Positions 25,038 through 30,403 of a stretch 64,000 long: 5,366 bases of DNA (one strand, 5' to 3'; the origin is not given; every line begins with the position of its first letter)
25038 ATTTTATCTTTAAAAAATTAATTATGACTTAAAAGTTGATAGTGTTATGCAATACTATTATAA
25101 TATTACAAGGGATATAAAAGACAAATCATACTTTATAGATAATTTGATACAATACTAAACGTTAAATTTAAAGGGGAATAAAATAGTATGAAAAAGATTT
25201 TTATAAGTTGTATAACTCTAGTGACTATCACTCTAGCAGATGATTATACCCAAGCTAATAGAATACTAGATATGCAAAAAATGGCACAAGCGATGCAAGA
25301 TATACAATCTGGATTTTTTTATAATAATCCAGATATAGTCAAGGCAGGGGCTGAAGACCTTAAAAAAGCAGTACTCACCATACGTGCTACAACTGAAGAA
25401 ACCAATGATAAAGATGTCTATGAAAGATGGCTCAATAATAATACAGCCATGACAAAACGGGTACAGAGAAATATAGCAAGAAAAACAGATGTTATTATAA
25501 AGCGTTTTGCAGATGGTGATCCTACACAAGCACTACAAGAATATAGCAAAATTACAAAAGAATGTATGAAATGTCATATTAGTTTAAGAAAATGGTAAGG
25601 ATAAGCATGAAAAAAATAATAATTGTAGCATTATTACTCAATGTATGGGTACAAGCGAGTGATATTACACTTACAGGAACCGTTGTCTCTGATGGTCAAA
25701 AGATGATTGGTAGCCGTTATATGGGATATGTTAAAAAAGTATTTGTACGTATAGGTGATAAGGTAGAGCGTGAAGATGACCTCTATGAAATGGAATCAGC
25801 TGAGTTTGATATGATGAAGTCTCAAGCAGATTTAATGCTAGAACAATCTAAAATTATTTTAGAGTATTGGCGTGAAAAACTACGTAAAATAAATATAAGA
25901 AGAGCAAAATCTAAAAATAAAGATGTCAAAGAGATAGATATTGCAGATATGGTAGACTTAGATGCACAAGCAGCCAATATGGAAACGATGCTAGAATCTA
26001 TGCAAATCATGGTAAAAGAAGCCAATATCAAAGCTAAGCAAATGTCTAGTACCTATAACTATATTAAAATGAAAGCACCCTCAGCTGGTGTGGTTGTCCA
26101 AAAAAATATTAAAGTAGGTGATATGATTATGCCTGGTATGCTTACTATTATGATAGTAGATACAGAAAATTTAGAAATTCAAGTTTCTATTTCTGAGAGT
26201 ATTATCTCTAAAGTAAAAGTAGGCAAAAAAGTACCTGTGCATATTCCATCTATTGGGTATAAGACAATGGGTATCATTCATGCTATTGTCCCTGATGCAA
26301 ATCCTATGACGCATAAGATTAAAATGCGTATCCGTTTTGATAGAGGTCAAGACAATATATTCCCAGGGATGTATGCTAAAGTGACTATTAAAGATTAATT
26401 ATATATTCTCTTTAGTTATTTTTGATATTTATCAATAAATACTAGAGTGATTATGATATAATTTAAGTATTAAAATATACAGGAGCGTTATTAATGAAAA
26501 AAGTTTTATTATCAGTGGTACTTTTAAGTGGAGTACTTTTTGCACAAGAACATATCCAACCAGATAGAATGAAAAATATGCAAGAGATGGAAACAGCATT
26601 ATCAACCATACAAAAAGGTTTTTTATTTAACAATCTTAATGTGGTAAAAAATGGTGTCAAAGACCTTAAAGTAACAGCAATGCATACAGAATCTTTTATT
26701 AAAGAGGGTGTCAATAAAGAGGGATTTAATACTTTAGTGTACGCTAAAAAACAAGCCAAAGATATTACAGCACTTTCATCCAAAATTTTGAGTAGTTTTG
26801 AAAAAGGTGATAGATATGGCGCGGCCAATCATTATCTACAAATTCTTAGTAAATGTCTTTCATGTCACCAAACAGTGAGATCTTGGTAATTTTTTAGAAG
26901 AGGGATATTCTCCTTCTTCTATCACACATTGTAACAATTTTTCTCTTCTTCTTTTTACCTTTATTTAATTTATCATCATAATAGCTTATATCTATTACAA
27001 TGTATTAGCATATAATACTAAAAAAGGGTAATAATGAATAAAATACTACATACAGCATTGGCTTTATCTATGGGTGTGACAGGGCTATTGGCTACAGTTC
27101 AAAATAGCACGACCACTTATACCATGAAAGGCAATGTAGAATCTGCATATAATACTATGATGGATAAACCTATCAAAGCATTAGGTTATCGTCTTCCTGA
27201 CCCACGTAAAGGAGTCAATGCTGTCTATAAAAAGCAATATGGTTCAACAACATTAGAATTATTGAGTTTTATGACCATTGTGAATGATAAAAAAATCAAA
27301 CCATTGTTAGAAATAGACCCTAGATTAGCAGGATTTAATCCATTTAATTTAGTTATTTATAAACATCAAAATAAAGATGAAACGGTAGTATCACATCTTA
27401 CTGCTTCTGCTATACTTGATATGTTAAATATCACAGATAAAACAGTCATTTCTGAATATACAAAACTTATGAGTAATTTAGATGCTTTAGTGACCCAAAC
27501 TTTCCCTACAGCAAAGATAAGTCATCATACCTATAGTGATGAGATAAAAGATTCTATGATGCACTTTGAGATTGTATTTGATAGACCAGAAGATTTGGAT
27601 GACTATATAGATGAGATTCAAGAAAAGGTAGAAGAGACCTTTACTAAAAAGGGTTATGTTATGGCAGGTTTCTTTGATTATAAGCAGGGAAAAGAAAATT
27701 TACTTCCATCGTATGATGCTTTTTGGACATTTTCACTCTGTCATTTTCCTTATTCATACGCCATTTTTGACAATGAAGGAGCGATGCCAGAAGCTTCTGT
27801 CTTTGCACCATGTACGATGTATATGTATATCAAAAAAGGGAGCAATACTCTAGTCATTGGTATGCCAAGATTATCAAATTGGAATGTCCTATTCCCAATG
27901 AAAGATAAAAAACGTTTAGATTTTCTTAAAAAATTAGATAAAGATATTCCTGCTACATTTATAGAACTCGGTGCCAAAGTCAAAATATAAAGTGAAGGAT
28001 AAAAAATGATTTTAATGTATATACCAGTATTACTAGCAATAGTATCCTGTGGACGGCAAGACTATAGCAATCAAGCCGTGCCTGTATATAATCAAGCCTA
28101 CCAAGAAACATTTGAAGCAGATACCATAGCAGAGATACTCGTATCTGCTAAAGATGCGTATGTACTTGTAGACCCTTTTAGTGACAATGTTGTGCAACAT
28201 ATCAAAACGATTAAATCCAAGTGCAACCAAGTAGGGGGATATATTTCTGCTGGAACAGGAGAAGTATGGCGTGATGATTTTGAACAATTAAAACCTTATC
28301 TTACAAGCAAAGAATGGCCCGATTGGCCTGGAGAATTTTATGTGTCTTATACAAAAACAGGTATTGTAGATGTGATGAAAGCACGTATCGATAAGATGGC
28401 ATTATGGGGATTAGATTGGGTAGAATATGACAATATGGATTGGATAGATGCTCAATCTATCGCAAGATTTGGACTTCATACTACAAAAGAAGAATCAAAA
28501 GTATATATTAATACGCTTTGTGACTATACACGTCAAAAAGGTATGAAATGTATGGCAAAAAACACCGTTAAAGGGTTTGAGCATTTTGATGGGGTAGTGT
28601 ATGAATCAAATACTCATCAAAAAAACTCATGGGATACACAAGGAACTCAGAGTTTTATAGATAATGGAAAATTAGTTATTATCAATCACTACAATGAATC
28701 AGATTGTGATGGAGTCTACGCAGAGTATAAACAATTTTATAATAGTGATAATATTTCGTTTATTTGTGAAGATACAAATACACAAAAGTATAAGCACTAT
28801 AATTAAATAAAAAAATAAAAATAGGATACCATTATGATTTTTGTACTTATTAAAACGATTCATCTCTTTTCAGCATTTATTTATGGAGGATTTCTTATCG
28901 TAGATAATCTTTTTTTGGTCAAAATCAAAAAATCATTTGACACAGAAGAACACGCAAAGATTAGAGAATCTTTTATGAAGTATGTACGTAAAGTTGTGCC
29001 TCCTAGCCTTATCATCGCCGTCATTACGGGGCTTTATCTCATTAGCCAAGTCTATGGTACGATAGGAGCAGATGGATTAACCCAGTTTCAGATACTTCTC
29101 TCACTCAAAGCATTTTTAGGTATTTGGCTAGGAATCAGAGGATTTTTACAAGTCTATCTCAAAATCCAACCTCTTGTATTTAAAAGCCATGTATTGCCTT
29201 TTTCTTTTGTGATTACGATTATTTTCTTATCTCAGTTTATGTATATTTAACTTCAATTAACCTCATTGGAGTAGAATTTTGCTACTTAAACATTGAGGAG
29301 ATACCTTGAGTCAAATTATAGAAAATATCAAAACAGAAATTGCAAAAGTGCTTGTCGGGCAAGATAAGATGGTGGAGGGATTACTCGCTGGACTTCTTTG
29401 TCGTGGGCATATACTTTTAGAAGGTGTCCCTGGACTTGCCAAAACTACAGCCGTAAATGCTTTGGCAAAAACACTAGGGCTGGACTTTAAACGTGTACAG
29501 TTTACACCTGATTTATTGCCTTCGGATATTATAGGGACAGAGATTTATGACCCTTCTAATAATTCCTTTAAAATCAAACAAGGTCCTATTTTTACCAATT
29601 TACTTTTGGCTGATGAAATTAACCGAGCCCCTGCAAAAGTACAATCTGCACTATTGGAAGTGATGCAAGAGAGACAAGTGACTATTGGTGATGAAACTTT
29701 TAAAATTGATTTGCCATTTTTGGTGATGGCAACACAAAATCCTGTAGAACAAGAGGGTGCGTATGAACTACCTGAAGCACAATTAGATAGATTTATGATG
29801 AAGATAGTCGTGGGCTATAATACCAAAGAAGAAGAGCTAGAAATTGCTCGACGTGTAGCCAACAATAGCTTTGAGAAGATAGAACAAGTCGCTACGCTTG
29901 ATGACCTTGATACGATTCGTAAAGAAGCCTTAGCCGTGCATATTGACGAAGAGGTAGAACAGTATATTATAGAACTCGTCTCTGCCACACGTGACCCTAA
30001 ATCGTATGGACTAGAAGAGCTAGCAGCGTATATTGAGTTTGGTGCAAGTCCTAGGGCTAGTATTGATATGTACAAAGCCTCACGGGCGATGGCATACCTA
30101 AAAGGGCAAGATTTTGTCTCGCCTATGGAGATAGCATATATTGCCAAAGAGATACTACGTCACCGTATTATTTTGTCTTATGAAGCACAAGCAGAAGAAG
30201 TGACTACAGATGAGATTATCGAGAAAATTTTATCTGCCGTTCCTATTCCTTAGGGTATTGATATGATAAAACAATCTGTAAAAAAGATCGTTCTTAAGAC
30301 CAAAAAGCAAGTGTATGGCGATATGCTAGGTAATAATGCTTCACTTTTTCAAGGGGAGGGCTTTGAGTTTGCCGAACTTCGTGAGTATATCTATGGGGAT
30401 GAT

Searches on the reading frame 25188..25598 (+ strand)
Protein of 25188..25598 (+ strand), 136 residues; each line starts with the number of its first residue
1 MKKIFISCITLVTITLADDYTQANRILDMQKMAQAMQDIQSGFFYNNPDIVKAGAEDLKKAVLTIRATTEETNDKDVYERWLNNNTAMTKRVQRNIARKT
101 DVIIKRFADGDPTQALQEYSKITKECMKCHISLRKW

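Call 3: search_protein_families(library=pfam, proteins=[window:25188-25598:+], max_evalue=0.1)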
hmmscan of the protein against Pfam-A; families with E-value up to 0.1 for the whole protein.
window:25188-25598:+ (136 aa): 2 families
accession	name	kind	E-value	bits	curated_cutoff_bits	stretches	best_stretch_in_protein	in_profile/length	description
PF01322.25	Cytochrom_C_2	-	0.011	17.2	26.5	1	28-132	9-119/121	Cytochrome C'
PF16694.10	Cytochrome_P460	-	0.039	14.8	27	1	60-133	44-117/125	Cytochrome P460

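Call 4: search_protein_families(library=ncbifam, proteins=[window:25188-25598:+], max_evalue=0.1)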
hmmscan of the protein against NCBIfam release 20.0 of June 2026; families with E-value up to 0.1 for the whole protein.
window:25188-25598:+ (136 aa): 4 families
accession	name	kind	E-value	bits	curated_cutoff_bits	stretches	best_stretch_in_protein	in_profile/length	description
NF010324.0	PRK13761.1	subfamily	0.043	13.1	227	1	26-121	88-174/252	phosphopantothenate/pantothenate synthetase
NF046118.1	T4SS_BAB2_0123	subfamily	0.052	13.8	100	1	51-102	42-90/145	BAB2_0123 family type IV secretion system effector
NF041123.1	phpantohe_syn_Arch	equivalog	0.066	12.6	300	1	24-121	84-171/213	4-phosphopantoate--beta-alanine ligase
NF008134.0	PRK10882.1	equivalog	0.066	12.3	263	1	85-130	69-117/329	hydrogenase 2 operon protein HybA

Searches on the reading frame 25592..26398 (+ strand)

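Call 54: search_protein_families(library=pfam, proteins=[window:25592-26398:+], max_evalue=0.001)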
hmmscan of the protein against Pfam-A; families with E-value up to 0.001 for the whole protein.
window:25592-26398:+ (268 aa): 2 families
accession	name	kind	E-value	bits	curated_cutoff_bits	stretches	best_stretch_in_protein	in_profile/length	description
PF16576.10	HlyD_D23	-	2.4e-27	96.1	30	1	23-262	4-214/214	Barrel-sandwich domain of CusB or HlyD membrane-fusion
PF13437.12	HlyD_3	-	9.9e-13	49.2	22.2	1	160-259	2-106/106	HlyD family secretion protein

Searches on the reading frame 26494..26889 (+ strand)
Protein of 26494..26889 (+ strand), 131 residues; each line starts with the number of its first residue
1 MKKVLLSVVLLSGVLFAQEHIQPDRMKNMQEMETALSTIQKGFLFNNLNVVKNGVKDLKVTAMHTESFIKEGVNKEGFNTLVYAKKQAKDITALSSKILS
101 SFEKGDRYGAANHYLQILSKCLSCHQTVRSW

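Call 3: search_protein_families(library=pfam, proteins=[window:26494-26889:+], max_evalue=0.1)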
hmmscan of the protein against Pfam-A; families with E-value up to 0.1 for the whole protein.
window:26494-26889:+ (131 aa): 0 families

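Call 4: search_protein_families(library=ncbifam, proteins=[window:26494-26889:+], max_evalue=0.1)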
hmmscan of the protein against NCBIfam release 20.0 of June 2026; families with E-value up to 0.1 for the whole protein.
window:26494-26889:+ (131 aa): 1 family
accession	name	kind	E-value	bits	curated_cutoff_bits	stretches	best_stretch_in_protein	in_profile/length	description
NF040467.1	blaRAA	exception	0.014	14.5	590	1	1-63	1-63/290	RAA family extended-spectrum beta-lactamase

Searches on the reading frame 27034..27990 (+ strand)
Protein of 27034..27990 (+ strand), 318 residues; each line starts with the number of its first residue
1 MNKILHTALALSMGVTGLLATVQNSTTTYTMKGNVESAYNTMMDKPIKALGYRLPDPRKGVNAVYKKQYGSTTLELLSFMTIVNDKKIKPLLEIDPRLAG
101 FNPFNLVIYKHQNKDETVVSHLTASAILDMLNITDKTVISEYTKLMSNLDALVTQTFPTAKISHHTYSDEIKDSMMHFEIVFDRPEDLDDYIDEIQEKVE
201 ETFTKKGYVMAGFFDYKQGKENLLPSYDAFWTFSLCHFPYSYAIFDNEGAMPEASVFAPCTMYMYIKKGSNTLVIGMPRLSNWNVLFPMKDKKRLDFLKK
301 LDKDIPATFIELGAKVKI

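Call 54: search_protein_families(library=pfam, proteins=[window:27034-27990:+], max_evalue=0.001)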
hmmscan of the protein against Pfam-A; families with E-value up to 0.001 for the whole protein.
window:27034-27990:+ (318 aa): 1 family
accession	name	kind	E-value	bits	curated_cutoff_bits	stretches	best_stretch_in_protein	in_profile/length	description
PF03625.19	DUF302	-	6.8e-05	23.1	23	0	84-121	25-60/63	Domain of unknown function DUF302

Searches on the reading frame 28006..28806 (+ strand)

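Call 54: search_protein_families(library=pfam, proteins=[window:28006-28806:+], max_evalue=0.001)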
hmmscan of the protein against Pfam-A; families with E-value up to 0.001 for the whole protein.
window:28006-28806:+ (266 aa): 1 family
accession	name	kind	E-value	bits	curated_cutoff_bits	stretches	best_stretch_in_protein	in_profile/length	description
PF03537.19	Glyco_hydro_114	-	2.2e-24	86.4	27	1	50-257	18-225/231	Glycoside-hydrolase family GH114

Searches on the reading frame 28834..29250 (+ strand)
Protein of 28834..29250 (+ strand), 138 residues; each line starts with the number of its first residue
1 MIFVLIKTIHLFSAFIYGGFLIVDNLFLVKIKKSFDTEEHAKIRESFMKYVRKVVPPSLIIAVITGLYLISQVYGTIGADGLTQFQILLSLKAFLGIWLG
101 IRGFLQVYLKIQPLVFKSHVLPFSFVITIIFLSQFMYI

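Call 54: search_protein_families(library=pfam, proteins=[window:28834-29250:+], max_evalue=0.001)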
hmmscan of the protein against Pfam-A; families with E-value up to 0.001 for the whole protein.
window:28834-29250:+ (138 aa): 1 family
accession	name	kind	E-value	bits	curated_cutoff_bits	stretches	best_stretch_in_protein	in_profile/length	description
PF10027.14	DUF2269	-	5.3e-06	27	28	1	5-72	2-69/150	Predicted integral membrane protein (DUF2269)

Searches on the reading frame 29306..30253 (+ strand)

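Call 54: search_protein_families(library=pfam, proteins=[window:29306-30253:+], max_evalue=0.001)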
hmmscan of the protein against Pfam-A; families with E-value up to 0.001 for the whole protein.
window:29306-30253:+ (315 aa): 7 families
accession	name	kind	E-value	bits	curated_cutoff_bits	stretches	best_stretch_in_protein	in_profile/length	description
PF07726.17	AAA_3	-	1.6e-65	219.4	27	1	35-165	1-131/131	ATPase family associated with various cellular activities (AAA)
PF17863.7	AAA_lid_2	-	3e-20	72.2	22.7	1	241-308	7-74/74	AAA lid domain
PF07728.20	AAA_5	-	3.7e-14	53.3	22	1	35-163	1-139/139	AAA domain (dynein-related subfamily)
PF20030.5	bpMoxR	-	1.5e-13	50.7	27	1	6-176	4-173/205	MoxR domain in the MoxR-vWA-beta-propeller ternary systems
PF00004.35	AAA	-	3.1e-06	28.1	21.2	1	36-170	1-130/131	ATPase family associated with various cellular activities (AAA)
PF05496.18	RuvB_N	-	0.00018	21.8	27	0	34-126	34-114/159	Holliday junction DNA helicase RuvB P-loop domain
PF00158.32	Sigma54_activat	-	0.00055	20.1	20.2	1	99-149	96-147/168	Sigma-54 interaction domain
